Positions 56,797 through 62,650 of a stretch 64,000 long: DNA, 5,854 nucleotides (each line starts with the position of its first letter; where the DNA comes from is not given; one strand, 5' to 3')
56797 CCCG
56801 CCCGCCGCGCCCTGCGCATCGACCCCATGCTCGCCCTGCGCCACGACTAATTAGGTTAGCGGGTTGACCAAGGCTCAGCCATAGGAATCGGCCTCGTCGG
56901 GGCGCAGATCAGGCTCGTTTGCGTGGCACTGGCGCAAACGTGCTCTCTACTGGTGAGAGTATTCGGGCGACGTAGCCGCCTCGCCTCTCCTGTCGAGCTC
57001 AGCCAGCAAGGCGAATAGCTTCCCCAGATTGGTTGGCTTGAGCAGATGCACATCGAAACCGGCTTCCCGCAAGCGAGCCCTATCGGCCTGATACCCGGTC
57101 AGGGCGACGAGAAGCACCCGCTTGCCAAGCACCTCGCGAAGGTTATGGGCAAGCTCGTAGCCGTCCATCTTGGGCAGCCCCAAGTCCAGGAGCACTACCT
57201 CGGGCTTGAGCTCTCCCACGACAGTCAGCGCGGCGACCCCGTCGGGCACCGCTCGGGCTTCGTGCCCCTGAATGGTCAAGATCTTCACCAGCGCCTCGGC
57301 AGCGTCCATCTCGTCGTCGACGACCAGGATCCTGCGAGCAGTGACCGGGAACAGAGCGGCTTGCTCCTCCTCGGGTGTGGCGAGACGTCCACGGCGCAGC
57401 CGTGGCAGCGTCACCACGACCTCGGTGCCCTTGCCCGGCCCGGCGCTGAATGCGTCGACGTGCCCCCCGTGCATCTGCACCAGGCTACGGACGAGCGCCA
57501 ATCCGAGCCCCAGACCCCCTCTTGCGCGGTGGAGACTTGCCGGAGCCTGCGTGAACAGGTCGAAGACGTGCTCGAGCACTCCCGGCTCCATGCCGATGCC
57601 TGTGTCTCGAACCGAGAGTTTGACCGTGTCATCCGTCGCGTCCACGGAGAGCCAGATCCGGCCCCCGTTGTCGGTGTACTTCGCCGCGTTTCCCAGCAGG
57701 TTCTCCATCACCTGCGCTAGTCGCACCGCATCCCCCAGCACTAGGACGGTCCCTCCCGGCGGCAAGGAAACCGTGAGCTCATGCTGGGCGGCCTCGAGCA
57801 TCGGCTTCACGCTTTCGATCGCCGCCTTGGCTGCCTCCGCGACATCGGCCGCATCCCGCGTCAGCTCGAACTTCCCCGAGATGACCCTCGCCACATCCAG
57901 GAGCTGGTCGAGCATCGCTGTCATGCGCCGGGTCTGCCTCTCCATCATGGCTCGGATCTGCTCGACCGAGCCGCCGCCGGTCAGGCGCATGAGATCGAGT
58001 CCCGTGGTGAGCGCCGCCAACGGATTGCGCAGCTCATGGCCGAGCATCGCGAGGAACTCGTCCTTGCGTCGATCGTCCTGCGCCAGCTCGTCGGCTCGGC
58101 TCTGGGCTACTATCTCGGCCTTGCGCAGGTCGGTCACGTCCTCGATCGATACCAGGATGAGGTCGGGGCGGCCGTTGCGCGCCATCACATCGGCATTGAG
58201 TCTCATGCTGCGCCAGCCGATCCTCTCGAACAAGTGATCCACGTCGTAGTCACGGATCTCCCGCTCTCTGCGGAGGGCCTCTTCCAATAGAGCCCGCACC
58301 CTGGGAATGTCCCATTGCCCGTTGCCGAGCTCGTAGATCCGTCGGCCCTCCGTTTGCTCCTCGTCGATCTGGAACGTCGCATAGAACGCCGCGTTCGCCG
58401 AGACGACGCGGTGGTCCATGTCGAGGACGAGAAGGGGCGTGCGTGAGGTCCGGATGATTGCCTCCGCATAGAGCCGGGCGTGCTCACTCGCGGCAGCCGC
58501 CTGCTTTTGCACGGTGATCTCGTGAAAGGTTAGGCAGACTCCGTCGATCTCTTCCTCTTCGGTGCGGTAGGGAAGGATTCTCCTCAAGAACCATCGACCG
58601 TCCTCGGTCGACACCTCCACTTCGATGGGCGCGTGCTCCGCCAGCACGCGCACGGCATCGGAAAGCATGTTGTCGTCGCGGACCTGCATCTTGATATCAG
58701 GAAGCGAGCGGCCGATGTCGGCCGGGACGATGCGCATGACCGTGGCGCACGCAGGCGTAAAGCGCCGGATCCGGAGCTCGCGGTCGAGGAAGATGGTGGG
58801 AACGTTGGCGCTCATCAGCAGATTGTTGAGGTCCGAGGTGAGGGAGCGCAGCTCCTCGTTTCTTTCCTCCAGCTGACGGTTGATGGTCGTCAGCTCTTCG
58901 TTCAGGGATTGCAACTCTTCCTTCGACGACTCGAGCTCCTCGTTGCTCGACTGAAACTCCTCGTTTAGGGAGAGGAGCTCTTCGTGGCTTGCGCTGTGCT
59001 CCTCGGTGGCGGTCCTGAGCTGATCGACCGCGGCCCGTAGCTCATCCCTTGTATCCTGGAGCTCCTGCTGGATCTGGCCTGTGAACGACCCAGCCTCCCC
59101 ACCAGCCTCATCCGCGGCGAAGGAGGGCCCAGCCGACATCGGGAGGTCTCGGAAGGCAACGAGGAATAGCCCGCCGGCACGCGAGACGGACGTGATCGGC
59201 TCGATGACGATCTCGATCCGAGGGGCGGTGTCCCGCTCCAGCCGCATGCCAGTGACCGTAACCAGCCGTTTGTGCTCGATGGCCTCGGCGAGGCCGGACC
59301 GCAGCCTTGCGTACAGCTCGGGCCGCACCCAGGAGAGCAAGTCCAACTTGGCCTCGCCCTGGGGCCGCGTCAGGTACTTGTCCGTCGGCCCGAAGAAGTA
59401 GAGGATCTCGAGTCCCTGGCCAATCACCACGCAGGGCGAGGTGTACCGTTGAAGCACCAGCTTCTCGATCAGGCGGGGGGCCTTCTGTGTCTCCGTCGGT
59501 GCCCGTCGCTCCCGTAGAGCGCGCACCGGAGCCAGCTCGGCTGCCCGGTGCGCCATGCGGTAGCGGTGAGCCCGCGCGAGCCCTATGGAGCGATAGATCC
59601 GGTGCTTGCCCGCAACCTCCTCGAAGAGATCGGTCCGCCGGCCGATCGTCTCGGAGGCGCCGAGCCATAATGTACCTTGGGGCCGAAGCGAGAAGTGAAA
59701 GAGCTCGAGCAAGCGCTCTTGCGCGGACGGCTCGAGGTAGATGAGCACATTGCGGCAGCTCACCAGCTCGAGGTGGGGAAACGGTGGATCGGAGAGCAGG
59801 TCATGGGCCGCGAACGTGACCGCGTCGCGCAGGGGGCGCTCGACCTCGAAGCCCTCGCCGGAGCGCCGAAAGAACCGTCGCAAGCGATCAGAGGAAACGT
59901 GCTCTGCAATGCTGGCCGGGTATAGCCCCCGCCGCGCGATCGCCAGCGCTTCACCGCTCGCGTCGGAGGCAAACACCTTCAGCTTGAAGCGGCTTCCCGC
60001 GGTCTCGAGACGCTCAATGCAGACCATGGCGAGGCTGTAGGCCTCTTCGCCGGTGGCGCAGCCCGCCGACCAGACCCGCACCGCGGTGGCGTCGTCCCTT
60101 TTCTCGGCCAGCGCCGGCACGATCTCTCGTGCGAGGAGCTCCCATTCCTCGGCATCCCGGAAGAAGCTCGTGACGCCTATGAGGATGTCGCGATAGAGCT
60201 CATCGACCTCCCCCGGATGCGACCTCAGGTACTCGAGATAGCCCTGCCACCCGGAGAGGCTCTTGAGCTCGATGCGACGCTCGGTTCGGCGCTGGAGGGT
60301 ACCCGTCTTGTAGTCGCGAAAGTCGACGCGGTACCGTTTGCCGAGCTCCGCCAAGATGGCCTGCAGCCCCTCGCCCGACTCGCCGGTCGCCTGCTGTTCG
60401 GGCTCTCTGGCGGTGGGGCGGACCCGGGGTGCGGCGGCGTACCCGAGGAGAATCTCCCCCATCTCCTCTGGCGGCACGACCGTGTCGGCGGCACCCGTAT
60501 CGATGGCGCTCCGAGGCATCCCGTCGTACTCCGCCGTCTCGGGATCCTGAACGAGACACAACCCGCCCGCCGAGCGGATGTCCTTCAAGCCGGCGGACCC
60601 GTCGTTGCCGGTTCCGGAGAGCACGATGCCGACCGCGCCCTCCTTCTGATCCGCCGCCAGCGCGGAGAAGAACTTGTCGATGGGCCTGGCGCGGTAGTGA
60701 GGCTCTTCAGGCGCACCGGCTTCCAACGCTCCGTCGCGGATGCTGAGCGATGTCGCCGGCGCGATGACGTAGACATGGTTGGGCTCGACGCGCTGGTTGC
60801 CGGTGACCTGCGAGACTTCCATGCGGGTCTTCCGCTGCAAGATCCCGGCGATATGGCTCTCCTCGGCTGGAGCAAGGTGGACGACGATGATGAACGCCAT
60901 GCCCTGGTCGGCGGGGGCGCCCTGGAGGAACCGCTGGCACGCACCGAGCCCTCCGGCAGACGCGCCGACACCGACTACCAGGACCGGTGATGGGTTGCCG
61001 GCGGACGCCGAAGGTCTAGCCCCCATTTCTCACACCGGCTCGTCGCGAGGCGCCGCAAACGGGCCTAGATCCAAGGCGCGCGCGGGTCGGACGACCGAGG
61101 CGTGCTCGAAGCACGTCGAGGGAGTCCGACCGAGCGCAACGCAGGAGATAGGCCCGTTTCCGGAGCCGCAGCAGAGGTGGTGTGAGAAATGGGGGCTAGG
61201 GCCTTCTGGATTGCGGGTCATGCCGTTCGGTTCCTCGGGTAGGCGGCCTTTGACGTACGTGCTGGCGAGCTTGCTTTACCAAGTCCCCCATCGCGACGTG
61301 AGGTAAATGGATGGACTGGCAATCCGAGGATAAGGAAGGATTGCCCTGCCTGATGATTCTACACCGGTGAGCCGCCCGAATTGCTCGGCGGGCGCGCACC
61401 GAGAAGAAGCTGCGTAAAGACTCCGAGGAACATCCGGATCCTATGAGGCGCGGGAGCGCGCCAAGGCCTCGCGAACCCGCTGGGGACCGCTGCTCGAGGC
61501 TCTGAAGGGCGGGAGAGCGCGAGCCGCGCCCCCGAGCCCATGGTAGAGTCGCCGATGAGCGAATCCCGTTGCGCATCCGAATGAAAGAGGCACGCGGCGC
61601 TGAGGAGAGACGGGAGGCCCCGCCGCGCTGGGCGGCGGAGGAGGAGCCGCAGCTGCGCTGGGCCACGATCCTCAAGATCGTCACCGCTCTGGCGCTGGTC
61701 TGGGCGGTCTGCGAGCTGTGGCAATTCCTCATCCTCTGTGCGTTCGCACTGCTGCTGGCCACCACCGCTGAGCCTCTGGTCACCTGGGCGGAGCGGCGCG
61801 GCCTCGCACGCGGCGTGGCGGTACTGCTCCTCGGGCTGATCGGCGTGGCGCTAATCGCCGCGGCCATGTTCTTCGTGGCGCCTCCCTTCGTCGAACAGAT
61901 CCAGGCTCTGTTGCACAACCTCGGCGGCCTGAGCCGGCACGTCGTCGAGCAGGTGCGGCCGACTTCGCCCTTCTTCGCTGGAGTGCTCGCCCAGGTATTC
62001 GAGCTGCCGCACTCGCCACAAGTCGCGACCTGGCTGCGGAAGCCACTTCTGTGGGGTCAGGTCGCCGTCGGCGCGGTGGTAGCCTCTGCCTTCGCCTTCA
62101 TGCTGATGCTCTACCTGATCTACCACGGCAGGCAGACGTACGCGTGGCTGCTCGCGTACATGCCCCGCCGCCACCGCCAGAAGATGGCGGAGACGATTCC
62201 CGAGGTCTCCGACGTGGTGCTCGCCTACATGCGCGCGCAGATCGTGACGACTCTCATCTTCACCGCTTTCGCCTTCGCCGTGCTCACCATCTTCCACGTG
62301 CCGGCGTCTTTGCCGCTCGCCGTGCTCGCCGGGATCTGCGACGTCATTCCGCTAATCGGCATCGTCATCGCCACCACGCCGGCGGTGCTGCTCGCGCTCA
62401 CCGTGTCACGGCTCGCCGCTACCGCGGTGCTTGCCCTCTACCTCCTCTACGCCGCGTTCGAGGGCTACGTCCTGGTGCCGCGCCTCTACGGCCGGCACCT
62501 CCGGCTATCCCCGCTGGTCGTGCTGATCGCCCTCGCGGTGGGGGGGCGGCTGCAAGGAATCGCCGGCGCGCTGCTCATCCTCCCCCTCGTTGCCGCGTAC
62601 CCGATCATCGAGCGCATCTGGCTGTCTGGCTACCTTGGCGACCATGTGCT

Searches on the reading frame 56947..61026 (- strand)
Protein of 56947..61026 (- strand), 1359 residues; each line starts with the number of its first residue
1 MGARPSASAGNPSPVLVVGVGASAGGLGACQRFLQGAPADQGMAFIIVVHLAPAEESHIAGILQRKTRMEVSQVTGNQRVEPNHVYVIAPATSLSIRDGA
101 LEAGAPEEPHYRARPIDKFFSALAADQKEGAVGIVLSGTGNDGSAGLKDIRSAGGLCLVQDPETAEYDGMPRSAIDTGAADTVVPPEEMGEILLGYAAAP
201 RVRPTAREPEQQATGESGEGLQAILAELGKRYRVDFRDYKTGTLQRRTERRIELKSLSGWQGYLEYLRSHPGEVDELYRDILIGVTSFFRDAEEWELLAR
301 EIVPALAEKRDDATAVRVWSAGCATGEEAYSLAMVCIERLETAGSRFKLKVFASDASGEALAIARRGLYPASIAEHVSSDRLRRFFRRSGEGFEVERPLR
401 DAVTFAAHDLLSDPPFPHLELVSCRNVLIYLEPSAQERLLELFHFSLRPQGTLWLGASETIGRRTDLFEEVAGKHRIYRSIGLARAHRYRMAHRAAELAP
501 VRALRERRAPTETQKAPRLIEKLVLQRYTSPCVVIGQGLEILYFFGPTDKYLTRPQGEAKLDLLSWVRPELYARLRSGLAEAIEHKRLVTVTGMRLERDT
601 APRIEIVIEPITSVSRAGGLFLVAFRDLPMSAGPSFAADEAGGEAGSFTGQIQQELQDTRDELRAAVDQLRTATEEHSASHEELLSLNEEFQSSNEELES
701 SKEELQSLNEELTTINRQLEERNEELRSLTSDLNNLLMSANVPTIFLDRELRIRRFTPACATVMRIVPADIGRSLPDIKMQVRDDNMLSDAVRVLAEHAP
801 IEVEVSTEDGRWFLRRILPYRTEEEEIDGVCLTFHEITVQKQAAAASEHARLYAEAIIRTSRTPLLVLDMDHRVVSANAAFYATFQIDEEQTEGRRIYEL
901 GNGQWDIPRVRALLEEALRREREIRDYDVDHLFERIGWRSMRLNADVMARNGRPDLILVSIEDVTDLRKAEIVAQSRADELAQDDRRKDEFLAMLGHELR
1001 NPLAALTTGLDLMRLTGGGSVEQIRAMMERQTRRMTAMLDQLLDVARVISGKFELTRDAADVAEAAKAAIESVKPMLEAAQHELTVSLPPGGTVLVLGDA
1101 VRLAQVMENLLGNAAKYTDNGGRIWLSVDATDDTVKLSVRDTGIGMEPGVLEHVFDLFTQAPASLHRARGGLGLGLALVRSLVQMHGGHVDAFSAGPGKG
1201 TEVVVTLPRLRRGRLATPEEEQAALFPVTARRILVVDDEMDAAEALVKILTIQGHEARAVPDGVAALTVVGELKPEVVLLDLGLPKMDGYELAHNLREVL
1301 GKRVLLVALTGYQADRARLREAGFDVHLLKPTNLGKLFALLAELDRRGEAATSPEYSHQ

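Call 12: search_protein_families(library=pfam, proteins=[window:56947-61026:-])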
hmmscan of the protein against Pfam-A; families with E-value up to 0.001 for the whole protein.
window:56947-61026:- (1359 aa): 10 families
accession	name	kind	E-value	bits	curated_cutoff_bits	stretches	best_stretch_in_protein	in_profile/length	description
PF01739.24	CheR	-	2.5e-51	174.3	27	1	285-475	2-193/195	CheR methyltransferase, SAM binding domain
PF01339.22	CheB_methylest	-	3.4e-51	173.9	24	1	18-192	1-173/174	CheB methylesterase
PF02518.31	HATPase_c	-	5.7e-28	98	26.4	1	1098-1209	1-109/111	Histidine kinase-, DNA gyrase B-, and HSP90-like ATPase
PF13596.12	PAS_10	-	3.2e-25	89.3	22.1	1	733-838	1-106/106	PAS domain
PF08448.16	PAS_4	-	1.6e-17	64.1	23.1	2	862-968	5-109/110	PAS fold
PF00072.30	Response_reg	-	2.4e-17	63.5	30.2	1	1233-1340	1-109/111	Response regulator receiver domain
PF00512.31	HisKA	-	3.3e-11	43.5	26.9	1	988-1049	2-64/66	His Kinase A (phospho-acceptor) domain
PF03705.20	CheR_N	-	5.7e-10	39.2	27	1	221-271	3-53/53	CheR methyltransferase, all-alpha domain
PF00989.32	PAS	-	3.1e-07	30.8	22.6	1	855-954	4-86/113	PAS fold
PF13426.13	PAS_9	-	1.1e-05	26.1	27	0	865-925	4-59/103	PAS domain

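Call 26: find_encoding_contigs(protein=window:56947-61026:-, flank=3000, max_places=6)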
Protein window:56947-61026:- (1359 aa): 1 contig read that carries it; 1 place shown.
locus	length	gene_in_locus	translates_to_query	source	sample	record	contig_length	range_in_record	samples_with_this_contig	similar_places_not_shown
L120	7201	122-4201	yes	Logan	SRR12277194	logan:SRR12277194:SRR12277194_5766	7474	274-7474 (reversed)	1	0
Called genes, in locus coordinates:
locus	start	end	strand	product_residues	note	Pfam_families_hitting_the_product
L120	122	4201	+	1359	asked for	PF01339:CheB_methylest, PF03705:CheR_N, PF01739:CheR, PF13596:PAS_10, PF08448:PAS_4, PF00512:HisKA, PF02518:HATPase_c, PF00072:Response_reg, +2 more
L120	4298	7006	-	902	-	PF12704:MacB_PCD, PF02687:FtsX, PF12704:MacB_PCD, PF02687:FtsX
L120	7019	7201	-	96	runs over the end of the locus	PF03551:PadR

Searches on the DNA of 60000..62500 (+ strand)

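Call 6: search_rna_families(source=window, start=60000, end=62500, threshold=evalue, max_evalue=1)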
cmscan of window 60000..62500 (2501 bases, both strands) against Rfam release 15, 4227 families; matches with E-value up to 1: 1.
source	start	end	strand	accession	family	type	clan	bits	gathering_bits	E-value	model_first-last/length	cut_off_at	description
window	61323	61351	-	RF01716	PhotoRC-I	Cis-reg;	-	16.3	45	0.53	1-44/44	no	PhotoRC-I RNA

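Call 13: search_dna_similar(query=window:61000-61215:+, collection=plasmids, mode=distant, max_evalue=0.001)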
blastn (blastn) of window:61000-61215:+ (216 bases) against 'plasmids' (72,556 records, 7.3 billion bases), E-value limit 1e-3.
No match.

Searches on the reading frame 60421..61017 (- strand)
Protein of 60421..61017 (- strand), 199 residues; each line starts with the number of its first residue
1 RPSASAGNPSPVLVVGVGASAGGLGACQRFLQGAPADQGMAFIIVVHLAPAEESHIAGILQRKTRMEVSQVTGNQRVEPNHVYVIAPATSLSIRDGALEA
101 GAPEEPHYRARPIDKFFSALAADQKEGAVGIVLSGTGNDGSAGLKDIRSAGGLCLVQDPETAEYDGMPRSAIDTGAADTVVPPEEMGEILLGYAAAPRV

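Call 64: find_related_loci(query=window:60421-61017:-, collection=metagenome_contigs, flank=1500)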
Query seq(199 aa) (199 aa) in metagenome_contigs; peptide patterns used: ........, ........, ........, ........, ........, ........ (x = any residue, [..] = any of these).
233 stretches matched a pattern; 46 encode a relative of the query (tblastn E <= 1e-3); 46 distinct loci.
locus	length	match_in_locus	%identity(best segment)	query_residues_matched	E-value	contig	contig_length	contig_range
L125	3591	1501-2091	83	2-198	4e-108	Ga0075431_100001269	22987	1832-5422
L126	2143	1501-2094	83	2-199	6e-109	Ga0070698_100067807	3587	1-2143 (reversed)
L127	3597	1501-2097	82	1-199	2e-105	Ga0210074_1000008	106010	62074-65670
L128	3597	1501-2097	81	1-199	4e-104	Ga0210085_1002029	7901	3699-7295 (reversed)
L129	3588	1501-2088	78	3-198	1e-99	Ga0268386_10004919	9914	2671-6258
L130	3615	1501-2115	74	1-199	6e-97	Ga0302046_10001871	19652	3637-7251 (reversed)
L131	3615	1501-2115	74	1-199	6e-97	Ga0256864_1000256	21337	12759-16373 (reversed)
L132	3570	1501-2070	77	10-199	1e-96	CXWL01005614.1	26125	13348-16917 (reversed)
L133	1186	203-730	76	11-186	1e-92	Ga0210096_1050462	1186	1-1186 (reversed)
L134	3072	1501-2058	77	12-197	9e-86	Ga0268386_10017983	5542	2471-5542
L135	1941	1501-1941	78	1-147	1e-71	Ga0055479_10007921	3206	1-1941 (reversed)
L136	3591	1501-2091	56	3-199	1e-70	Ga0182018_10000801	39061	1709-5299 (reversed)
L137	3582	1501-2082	53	7-199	5e-62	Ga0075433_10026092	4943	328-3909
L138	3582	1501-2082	53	7-199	1e-61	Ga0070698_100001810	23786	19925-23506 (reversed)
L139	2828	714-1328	49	1-197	1e-58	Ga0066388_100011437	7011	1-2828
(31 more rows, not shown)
